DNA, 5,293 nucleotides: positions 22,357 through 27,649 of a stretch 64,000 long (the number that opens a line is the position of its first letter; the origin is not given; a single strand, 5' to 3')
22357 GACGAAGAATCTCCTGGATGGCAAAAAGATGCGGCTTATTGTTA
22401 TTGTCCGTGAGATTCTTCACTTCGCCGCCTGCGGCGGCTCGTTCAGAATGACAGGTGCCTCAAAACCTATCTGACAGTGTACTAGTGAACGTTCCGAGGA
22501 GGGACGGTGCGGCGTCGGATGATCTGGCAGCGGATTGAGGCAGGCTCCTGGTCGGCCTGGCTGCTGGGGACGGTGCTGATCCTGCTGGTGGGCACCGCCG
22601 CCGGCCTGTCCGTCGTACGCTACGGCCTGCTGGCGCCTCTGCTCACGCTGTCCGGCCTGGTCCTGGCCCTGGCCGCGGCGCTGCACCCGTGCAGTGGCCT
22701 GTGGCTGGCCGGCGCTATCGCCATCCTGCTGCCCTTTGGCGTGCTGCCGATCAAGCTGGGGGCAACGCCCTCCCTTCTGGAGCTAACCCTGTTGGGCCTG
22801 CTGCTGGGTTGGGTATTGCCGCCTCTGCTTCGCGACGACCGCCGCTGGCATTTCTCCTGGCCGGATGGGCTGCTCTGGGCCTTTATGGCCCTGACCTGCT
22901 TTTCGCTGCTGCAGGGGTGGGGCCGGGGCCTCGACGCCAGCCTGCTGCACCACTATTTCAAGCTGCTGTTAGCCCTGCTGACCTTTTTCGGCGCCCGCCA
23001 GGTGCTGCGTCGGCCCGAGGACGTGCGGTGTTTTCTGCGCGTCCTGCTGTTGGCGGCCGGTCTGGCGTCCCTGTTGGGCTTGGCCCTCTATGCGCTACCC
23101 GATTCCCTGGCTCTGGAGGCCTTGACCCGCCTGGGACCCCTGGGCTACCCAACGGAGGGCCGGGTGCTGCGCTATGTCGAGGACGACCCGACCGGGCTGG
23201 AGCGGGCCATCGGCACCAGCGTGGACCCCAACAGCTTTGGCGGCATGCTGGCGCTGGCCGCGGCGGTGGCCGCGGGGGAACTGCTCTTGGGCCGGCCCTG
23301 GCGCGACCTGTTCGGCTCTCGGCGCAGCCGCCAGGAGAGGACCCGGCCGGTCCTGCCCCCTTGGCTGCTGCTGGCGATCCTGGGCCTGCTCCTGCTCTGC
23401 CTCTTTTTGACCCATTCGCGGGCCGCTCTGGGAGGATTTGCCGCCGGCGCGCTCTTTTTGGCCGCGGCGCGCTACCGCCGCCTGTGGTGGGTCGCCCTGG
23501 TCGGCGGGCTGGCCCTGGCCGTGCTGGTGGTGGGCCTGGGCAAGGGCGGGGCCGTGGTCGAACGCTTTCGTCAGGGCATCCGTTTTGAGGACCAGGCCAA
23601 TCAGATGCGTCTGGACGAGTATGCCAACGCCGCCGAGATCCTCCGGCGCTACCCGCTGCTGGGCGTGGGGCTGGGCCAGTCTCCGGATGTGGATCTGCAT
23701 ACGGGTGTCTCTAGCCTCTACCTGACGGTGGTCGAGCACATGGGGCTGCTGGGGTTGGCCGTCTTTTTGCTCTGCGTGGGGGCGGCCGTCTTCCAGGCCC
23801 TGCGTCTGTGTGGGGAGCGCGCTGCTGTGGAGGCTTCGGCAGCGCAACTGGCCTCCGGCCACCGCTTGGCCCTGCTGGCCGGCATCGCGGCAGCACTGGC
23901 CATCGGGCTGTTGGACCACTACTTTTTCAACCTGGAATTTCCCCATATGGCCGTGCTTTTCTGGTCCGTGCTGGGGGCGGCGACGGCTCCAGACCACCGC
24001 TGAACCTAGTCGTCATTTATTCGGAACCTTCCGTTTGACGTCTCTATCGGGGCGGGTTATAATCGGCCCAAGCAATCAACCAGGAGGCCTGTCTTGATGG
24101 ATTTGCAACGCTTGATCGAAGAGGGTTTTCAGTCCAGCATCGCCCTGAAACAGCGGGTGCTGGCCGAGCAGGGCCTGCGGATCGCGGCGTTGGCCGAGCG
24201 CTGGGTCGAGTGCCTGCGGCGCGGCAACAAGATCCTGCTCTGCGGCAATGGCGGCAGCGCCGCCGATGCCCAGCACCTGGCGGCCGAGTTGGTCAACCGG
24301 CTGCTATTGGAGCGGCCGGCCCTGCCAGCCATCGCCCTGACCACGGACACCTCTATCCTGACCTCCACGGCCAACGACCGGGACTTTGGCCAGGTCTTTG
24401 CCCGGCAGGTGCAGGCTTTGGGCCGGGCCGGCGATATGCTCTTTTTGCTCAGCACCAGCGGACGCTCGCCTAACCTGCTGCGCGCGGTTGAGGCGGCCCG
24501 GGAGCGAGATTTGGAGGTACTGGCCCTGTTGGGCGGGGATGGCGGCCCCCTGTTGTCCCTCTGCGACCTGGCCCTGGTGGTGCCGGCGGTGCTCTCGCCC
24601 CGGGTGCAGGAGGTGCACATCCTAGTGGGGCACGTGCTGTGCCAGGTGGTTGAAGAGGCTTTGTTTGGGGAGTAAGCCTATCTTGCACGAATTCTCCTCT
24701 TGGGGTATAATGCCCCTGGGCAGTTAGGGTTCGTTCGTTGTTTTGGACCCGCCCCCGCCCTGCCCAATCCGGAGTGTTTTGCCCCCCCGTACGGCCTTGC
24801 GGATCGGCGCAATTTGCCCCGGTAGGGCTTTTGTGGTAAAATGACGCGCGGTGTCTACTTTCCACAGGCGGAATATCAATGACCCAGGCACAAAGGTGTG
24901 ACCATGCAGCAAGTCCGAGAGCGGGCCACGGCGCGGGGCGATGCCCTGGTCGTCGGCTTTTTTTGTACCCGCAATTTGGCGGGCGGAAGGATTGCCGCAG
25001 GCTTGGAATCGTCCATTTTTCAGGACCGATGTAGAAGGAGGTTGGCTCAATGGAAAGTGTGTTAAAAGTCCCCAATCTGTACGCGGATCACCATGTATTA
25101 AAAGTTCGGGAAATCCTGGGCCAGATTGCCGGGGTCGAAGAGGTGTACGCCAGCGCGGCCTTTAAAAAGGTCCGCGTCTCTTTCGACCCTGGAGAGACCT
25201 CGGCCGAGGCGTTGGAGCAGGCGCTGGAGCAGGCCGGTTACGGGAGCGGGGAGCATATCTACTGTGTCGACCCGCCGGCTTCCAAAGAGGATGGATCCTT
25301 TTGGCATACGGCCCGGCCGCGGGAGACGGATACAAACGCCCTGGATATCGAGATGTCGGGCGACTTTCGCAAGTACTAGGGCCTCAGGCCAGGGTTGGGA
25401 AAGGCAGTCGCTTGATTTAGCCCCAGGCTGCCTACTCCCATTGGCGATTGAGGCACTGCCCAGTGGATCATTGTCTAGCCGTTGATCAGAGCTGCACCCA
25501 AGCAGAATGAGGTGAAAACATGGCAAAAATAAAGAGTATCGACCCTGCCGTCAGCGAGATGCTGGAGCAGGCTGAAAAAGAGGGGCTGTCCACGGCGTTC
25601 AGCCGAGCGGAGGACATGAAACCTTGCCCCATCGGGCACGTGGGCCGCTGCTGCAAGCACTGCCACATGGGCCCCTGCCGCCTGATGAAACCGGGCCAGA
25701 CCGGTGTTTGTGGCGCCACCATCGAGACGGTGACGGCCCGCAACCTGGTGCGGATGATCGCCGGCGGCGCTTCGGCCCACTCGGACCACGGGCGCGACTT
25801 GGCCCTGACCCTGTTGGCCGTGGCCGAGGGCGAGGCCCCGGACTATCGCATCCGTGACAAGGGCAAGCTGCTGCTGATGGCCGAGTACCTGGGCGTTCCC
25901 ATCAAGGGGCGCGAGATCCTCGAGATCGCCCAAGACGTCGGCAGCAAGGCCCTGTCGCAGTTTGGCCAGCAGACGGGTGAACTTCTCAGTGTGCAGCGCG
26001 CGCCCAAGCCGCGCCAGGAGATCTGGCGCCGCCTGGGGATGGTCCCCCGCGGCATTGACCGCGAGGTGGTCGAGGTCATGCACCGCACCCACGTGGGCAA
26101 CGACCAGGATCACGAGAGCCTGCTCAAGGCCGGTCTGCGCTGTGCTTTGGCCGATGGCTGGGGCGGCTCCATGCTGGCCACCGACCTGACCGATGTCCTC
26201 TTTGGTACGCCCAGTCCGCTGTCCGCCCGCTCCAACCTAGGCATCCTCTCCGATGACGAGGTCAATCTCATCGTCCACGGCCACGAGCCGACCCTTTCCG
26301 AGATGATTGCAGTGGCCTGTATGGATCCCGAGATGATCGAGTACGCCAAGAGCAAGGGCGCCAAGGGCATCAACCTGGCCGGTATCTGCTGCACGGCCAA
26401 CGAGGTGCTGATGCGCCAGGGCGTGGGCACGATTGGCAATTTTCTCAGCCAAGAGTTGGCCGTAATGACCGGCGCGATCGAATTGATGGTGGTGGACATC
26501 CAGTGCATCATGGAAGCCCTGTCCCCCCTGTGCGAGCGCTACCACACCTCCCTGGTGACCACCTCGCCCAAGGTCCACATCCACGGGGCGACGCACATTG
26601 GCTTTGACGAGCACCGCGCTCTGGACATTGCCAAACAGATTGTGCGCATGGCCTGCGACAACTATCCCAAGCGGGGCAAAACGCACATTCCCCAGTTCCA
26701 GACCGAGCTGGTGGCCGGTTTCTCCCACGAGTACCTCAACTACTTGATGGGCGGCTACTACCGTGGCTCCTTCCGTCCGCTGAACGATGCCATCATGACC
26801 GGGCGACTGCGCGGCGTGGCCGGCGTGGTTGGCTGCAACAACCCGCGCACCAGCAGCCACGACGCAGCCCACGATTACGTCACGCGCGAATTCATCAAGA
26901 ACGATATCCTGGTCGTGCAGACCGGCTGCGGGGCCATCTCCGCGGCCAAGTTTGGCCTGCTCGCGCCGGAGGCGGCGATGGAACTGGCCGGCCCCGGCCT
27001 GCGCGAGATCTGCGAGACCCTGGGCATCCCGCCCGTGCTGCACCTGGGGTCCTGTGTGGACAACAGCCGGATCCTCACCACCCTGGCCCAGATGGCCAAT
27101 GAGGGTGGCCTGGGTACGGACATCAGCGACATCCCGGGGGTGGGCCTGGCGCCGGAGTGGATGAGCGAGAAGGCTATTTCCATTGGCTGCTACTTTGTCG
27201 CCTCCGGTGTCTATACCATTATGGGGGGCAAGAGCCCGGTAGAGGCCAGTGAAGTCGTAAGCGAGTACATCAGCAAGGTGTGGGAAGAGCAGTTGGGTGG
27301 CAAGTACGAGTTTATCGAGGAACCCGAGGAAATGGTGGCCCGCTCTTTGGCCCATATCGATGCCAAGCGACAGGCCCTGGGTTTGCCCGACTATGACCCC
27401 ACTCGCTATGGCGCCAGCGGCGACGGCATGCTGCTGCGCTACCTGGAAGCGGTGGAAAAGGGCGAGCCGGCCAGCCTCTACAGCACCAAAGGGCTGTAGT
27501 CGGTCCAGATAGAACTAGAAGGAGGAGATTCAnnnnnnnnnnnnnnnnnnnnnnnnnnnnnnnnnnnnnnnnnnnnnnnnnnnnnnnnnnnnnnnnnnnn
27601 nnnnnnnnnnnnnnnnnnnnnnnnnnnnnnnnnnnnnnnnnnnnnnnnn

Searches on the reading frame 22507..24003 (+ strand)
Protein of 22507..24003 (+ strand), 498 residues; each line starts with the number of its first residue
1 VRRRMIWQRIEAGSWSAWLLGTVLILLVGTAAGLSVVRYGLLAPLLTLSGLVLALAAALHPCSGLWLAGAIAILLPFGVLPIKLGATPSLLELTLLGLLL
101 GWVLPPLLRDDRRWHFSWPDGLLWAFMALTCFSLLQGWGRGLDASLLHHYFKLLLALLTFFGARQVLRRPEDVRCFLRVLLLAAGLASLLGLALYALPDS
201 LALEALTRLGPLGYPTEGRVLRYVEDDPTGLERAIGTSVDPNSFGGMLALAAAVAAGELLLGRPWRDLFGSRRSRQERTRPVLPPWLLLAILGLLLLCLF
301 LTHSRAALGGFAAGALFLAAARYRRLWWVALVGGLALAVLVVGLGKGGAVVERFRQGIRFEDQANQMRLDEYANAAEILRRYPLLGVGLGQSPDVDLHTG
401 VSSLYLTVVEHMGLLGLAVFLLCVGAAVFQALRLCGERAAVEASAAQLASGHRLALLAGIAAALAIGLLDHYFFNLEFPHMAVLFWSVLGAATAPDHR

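Call 22: search_protein_families(library=pfam, proteins=[window:22507-24003:+], max_evalue=0.001)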
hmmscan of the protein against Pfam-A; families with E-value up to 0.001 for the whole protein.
window:22507-24003:+ (498 aa): 1 family
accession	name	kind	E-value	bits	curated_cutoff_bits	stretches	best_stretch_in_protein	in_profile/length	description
PF04932.20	Wzy_C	-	4.5e-15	56.2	31.7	1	291-421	2-149/149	O-Antigen ligase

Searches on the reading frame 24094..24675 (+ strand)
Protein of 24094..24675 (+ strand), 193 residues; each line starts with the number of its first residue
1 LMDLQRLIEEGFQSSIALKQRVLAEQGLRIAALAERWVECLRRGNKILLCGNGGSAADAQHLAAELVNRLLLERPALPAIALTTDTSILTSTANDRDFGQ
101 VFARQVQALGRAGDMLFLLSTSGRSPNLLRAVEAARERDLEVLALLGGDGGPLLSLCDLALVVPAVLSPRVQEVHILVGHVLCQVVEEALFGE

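Call 22: search_protein_families(library=pfam, proteins=[window:24094-24675:+], max_evalue=0.001)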
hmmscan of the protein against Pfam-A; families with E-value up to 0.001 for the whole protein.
window:24094-24675:+ (193 aa): 2 families
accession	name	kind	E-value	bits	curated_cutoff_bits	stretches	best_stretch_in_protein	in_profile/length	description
PF13580.11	SIS_2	-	5.9e-30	104.5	27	1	13-147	4-138/138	SIS domain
PF01380.27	SIS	-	4.1e-06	27.1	25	1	107-165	48-106/131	SIS domain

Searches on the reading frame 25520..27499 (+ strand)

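Call 22: search_protein_families(library=pfam, proteins=[window:25520-27499:+], max_evalue=0.001)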
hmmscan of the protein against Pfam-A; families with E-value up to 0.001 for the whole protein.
window:25520-27499:+ (659 aa): 1 family
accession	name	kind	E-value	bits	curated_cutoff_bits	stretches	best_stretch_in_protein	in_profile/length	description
PF03063.25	Prismane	-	4.8e-158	527.4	27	1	44-601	2-511/513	Prismane/CO dehydrogenase family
